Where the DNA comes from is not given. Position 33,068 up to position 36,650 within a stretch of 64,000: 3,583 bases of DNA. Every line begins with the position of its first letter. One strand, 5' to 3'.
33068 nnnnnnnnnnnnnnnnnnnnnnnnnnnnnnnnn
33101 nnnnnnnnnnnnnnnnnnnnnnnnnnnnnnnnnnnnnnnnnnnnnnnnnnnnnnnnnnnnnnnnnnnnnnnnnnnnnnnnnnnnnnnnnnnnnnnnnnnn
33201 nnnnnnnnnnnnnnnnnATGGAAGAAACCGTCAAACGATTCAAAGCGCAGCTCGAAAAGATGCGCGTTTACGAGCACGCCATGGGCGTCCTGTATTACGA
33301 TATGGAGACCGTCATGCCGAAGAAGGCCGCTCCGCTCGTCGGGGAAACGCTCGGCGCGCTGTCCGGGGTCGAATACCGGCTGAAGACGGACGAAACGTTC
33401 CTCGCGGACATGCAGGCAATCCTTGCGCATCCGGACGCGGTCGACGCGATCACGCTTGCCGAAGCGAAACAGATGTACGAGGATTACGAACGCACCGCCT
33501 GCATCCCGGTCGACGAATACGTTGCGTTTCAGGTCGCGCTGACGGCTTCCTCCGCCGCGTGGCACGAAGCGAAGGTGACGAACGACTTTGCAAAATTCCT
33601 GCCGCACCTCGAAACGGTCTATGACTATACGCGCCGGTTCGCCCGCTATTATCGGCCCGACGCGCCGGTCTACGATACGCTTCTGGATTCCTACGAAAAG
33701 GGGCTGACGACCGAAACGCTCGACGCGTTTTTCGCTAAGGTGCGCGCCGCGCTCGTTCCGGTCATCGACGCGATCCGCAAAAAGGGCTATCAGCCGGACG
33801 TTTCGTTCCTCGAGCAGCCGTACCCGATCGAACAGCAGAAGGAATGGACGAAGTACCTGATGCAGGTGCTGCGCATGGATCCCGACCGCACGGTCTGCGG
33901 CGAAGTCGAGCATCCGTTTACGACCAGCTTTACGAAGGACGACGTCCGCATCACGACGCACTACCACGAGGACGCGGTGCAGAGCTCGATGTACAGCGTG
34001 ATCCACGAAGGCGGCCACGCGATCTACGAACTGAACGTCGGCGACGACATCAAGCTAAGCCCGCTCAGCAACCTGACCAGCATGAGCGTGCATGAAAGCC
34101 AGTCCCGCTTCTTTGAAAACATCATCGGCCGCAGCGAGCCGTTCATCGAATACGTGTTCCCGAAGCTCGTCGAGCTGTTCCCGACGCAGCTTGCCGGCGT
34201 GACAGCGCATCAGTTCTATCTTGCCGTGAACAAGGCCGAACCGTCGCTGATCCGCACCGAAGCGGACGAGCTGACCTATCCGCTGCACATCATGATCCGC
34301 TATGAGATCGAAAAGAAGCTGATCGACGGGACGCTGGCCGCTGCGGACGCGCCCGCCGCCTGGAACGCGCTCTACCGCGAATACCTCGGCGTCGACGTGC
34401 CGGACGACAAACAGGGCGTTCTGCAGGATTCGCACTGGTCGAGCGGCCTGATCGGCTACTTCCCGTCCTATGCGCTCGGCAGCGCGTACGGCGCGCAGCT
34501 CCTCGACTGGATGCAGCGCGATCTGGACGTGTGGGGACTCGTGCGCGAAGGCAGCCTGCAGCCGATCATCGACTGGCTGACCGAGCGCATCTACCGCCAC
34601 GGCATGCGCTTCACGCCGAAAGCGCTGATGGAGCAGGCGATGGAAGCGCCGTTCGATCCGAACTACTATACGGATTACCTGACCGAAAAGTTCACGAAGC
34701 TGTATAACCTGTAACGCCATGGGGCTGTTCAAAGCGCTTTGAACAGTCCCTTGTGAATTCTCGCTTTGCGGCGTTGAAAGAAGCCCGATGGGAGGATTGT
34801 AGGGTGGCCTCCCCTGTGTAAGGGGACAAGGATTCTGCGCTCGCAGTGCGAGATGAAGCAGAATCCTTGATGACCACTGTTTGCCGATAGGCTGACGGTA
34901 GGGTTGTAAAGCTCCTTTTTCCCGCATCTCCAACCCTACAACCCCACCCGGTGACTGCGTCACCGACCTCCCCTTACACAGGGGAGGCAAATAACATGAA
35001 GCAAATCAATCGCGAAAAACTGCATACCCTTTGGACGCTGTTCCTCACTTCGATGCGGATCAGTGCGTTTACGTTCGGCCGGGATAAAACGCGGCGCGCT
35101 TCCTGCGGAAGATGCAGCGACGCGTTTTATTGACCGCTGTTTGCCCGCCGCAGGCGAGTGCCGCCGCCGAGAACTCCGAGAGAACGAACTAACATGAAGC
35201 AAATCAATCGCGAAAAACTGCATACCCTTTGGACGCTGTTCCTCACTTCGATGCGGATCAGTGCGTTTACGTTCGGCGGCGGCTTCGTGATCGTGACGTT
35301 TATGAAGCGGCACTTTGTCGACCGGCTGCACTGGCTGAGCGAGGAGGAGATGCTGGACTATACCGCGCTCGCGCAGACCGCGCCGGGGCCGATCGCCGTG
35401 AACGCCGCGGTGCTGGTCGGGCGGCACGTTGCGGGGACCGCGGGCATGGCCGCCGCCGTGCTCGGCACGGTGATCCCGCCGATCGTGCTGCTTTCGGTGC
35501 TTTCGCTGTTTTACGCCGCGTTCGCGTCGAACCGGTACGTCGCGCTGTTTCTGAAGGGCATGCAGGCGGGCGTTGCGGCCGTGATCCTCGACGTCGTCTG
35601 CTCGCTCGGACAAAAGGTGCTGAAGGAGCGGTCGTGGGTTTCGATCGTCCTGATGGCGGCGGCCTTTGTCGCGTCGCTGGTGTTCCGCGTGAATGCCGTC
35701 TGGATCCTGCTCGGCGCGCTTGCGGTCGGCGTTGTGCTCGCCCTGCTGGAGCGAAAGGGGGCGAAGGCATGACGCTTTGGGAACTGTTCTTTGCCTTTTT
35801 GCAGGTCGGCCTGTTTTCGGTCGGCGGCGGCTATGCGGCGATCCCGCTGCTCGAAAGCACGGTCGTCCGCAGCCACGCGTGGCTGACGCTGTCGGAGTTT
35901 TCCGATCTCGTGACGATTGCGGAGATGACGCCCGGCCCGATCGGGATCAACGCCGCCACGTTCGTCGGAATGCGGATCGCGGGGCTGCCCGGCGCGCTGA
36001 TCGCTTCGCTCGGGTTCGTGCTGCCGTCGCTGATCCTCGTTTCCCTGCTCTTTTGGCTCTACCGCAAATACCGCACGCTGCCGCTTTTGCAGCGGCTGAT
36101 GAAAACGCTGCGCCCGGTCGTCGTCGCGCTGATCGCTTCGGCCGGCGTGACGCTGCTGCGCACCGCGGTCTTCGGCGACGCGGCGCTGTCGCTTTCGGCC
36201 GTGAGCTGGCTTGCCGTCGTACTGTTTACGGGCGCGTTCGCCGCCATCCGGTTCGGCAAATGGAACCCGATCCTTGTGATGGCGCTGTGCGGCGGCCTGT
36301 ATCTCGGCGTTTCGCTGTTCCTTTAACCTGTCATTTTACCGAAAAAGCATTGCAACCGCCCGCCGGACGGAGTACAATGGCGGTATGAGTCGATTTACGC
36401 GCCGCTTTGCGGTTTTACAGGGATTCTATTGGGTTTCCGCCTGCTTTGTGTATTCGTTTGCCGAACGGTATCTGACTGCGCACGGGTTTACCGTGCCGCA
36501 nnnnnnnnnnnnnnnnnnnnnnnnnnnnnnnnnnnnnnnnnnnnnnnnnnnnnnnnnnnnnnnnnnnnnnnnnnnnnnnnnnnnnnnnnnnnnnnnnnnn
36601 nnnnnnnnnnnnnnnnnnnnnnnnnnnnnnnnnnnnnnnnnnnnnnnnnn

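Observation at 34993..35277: Exact 87-bp duplication of a gene start, separated by 111 bp of repeat modules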

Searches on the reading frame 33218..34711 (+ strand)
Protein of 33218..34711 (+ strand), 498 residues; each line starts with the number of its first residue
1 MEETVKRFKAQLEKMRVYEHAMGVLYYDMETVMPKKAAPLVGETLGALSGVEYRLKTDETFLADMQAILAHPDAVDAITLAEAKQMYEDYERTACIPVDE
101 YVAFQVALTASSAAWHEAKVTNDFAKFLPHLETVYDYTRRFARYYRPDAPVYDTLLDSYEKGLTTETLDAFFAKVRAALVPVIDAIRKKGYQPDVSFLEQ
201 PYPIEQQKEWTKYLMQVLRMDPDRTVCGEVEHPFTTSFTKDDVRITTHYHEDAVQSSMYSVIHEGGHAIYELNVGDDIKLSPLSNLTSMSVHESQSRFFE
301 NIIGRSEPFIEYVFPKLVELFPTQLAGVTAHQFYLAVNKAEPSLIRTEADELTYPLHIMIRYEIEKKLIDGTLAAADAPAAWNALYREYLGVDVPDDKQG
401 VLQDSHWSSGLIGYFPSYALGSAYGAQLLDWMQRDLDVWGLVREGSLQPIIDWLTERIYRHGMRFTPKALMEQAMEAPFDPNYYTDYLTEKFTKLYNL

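Call 31: list_cluster_members(proteins=[window:33218-34711:+, window:36385-37587:+])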
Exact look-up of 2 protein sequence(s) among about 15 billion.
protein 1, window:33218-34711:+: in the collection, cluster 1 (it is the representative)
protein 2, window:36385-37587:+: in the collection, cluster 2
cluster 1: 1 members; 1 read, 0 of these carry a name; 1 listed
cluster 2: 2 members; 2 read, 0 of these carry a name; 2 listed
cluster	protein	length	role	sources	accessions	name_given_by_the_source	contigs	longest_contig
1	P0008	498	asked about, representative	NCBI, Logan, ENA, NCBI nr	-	-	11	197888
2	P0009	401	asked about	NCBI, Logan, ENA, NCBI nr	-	-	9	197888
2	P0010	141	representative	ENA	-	-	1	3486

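Call 34: find_encoding_contigs(protein=P0010, flank=4000)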
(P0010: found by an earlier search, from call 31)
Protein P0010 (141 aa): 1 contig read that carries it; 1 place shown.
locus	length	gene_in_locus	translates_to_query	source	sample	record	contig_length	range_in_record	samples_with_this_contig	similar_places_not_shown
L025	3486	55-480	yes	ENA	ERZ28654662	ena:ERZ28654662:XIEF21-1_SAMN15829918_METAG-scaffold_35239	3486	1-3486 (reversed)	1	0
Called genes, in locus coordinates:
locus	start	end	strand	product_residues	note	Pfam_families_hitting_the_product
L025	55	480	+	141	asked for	PF07690:MFS_1 (weak)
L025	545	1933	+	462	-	PF01523:PmbA_TldD_1st, PF19289:PmbA_TldD_3rd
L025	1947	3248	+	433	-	PF19289:PmbA_TldD_3rd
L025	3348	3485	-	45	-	?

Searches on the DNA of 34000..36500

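Call 6: search_rna_families(source=window, start=34000, end=36500, threshold=evalue, max_evalue=1)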
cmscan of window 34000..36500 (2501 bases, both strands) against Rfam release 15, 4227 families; matches with E-value up to 1: 1.
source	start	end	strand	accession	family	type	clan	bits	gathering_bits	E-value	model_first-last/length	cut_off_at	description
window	34621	34684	+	RF00277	SNORD49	Gene; snRNA; snoRNA; CD-box;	CL00062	18.8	37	0.24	1-71/71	no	Small nucleolar RNA SNORD49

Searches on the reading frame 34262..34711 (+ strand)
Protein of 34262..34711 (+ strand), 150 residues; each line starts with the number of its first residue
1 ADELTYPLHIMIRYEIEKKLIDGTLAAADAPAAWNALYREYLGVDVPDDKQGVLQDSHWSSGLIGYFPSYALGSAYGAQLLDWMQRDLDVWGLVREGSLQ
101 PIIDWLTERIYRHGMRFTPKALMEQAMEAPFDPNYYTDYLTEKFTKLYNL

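Call 61: find_homologous_proteins(query=window:34262-34711:+, max_evalue=1e-40)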
Query window:34262-34711:+ (150 aa): 534 proteins with E <= 1e-40 among 1209 candidates; the best 120 are listed.
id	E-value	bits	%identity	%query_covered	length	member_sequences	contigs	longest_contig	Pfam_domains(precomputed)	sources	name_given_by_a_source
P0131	5.7e-69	249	75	100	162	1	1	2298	PF02074.22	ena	-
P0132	4.9e-68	246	70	100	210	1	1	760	PF02074.22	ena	-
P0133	1.7e-65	238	69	100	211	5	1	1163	PF02074.22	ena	-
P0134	2.0e-65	237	74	93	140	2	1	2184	PF02074.22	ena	-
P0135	4.5e-63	230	67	100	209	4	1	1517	PF02074.22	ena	-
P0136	5.9e-63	229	61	100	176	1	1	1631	PF02074.22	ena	-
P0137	6.7e-62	226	65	100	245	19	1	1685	PF02074.22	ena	-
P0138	8.9e-62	226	67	100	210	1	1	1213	PF02074.22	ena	-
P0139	1.0e-61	225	70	93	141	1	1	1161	PF02074.22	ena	-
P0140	1.9e-61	224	67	100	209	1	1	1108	PF02074.22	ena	-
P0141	1.5e-60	222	63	100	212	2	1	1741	PF02074.22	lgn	-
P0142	1.6e-60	221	63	100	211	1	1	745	PF02074.22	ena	-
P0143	2.0e-60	221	65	100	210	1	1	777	PF02074.22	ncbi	-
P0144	2.2e-60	221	66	95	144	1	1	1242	PF02074.22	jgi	jgi:carboxypeptidase Taq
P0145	2.8e-60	221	66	100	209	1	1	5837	PF02074.22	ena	-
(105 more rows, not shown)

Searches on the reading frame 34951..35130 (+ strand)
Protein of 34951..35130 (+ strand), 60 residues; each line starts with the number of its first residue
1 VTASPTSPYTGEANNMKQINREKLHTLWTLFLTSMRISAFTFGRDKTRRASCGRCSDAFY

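Call 36: find_homologous_proteins(query=window:34951-35130:+, max_evalue=0.01)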
Query window:34951-35130:+ (60 aa): 1 proteins with E <= 0.01 among 1 candidates.
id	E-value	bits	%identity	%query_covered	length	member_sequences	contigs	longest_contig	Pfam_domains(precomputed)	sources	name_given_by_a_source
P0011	1.0e-22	96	100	75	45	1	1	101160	-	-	-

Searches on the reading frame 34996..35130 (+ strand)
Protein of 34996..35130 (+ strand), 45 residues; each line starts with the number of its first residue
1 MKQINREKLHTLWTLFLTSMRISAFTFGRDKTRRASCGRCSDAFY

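Call 18: find_encoding_contigs(protein=window:34996-35130:+, flank=3000, max_places=10)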
Protein window:34996-35130:+ (45 aa): no gene with exactly this product is on record in the collection.

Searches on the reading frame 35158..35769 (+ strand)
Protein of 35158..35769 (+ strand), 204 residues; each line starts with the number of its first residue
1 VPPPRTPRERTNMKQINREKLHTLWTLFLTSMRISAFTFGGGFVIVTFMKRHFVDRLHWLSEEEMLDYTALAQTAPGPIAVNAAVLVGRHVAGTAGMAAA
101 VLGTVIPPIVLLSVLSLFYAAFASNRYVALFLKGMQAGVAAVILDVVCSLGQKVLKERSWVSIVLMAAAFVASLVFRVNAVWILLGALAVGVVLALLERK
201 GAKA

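Call 16: find_encoding_contigs(protein=window:35158-35769:+, flank=3000, max_places=10)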
Protein window:35158-35769:+ (204 aa): no gene with exactly this product is on record in the collection.

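Call 17: find_encoding_contigs(protein=window:35194-35769:+, flank=3000, max_places=10)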
Protein window:35194-35769:+ (192 aa): 12 contigs read that carry it; 4 places shown.
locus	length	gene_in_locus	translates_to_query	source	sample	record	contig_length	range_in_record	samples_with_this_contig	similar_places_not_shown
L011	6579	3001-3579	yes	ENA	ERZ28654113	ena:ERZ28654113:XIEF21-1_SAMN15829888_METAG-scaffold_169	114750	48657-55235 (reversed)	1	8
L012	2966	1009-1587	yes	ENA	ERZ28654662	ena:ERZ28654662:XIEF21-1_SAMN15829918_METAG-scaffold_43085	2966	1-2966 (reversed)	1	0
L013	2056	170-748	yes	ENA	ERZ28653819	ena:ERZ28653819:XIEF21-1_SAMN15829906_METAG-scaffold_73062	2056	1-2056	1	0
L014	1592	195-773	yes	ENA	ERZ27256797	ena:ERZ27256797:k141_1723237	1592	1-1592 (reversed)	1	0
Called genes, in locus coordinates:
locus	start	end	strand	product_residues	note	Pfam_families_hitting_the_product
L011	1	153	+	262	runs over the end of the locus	PF00528:BPD_transp_1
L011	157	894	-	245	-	PF01551:Peptidase_M23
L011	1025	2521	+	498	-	PF02074:Peptidase_M32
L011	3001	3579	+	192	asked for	PF02417:Chromate_transp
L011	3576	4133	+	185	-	PF02417:Chromate_transp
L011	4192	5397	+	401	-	PF07690:MFS_1, PF12832:MFS_1_like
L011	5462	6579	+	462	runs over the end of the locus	PF01523:PmbA_TldD_1st, PF19289:PmbA_TldD_3rd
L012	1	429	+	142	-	?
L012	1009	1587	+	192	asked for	PF02417:Chromate_transp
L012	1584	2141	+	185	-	PF02417:Chromate_transp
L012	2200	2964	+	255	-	?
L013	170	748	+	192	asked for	PF02417:Chromate_transp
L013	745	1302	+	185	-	PF02417:Chromate_transp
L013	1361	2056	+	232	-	?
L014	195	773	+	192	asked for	PF02417:Chromate_transp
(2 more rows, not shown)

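Call 23: list_cluster_members(proteins=[window:35194-35769:+, window:35769-36323:+])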
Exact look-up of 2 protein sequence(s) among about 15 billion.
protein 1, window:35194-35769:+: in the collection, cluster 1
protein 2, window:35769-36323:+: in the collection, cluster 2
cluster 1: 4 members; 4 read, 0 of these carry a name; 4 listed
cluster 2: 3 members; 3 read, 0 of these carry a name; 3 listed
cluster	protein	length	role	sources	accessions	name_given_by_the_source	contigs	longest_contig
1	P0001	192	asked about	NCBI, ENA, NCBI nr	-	-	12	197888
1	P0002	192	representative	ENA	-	-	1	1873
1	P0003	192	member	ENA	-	-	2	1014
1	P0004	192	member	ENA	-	-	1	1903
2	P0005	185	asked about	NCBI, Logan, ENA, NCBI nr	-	-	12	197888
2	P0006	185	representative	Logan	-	-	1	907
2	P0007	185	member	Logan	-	-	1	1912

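Call 24: find_encoding_contigs(protein=P0002, flank=3000)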
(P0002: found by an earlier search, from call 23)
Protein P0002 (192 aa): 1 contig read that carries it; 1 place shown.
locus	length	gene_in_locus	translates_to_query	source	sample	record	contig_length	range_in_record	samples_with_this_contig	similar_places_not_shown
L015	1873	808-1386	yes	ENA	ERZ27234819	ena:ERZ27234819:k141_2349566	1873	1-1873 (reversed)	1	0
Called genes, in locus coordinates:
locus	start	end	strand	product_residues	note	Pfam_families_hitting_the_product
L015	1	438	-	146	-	?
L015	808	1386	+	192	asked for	PF02417:Chromate_transp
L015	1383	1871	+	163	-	?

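Call 25: find_encoding_contigs(protein=P0003, flank=3000)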
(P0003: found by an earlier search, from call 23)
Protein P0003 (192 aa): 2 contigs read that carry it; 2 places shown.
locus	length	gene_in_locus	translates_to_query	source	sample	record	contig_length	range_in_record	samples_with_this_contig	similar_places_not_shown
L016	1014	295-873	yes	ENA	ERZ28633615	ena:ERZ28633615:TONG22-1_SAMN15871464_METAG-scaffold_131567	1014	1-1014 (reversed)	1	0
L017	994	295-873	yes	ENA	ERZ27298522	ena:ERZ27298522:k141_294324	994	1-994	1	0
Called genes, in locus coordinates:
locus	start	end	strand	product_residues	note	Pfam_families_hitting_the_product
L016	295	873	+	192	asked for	PF02417:Chromate_transp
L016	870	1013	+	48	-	?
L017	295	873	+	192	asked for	PF02417:Chromate_transp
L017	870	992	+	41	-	?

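Call 26: find_encoding_contigs(protein=P0004, flank=3000)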
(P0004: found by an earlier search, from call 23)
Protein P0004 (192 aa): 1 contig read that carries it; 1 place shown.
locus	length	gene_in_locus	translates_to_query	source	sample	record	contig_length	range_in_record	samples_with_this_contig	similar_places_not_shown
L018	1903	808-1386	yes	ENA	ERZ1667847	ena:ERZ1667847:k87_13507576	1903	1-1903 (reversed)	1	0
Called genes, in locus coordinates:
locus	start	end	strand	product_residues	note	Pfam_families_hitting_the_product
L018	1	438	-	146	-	?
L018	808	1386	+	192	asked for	PF02417:Chromate_transp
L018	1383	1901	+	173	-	?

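Call 35: find_encoding_contigs(protein=P0007, flank=3000)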
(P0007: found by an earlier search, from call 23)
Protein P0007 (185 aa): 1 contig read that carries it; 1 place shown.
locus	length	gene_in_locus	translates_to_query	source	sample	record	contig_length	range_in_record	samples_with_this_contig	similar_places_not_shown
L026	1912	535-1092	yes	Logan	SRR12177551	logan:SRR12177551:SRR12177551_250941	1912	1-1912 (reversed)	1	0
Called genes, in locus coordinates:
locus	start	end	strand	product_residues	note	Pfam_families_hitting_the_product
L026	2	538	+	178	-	?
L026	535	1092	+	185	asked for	PF02417:Chromate_transp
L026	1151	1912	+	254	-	?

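Call 37: find_homologous_proteins(query=P0001, max_evalue=1e-20)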
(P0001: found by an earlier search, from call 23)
Query P0001 (192 aa): 5713 proteins with E <= 1e-20 among 8000 candidates; the best 120 are listed.
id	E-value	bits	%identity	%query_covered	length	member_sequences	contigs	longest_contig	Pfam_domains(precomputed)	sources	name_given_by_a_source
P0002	5.6e-113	393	99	100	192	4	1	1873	PF02417.21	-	-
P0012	7.6e-90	318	82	97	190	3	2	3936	PF02417.21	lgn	-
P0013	2.4e-84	300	78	98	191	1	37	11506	PF02417.21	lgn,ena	-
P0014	4.3e-84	299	78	98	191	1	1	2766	PF02417.21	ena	-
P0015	7.2e-84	298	78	98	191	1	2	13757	PF02417.21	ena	-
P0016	1.0e-83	298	78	98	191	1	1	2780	PF02417.21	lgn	-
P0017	1.9e-83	297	78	98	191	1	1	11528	PF02417.21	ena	-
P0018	5.3e-81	289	81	92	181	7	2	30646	PF02417.21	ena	-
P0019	2.5e-80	287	80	92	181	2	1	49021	PF02417.21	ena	-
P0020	5.7e-78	279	73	95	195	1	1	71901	PF02417.21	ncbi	-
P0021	9.8e-78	278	71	100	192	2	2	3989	PF02417.21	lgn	-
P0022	1.2e-76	275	70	96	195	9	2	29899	PF02417.21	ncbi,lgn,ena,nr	ncbi:MAG: chromate transporter [Clostridia bacterium]|nr:chromate transporter [Clostridia bacterium]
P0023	2.6e-76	273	72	80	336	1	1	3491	PF02417.21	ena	-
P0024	9.4e-76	272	80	88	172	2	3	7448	PF02417.21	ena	-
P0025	2.9e-75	270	69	99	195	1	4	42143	PF02417.21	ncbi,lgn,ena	-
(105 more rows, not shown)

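Call 54: find_encoding_contigs(protein=P0012, flank=2500, max_places=4)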
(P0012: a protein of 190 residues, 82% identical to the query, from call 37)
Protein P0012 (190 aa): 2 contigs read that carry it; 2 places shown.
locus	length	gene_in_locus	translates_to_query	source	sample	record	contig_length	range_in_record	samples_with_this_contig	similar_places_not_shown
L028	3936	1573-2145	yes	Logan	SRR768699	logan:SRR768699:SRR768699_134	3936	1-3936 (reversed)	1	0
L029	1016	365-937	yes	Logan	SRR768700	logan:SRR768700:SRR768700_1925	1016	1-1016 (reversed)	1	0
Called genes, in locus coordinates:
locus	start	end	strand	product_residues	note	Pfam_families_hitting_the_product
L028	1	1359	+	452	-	?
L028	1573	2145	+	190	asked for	PF02417:Chromate_transp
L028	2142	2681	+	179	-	PF02417:Chromate_transp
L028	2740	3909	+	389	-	PF07690:MFS_1, PF12832:MFS_1_like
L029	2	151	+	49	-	?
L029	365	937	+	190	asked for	PF02417:Chromate_transp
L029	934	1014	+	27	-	?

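Call 55: find_encoding_contigs(protein=P0013, flank=2500, max_places=4)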
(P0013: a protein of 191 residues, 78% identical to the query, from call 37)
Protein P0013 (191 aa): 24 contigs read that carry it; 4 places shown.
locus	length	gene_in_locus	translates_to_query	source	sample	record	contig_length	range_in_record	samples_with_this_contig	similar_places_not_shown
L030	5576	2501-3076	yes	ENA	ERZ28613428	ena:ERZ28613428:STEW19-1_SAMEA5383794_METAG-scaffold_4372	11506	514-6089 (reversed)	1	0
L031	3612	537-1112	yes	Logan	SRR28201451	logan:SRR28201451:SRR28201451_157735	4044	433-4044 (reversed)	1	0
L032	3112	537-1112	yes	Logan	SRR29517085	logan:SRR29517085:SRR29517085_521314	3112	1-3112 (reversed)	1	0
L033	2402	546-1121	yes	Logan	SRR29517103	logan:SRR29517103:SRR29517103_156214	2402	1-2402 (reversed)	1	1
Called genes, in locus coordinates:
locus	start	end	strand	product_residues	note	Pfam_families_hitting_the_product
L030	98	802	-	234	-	-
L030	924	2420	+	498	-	PF02074:Peptidase_M32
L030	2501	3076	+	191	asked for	PF02417:Chromate_transp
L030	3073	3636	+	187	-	PF02417:Chromate_transp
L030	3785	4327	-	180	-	PF00186:DHFR_1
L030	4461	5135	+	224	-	PF24741:AlkZ-rel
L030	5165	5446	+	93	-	-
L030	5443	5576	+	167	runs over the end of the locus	-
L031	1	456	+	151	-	?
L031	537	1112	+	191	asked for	PF02417:Chromate_transp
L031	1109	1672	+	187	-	PF02417:Chromate_transp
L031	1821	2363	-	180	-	PF00186:DHFR_1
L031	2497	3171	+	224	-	PF24741:AlkZ-rel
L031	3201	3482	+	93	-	-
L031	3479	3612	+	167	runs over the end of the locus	-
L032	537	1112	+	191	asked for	PF02417:Chromate_transp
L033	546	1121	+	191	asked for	PF02417:Chromate_transp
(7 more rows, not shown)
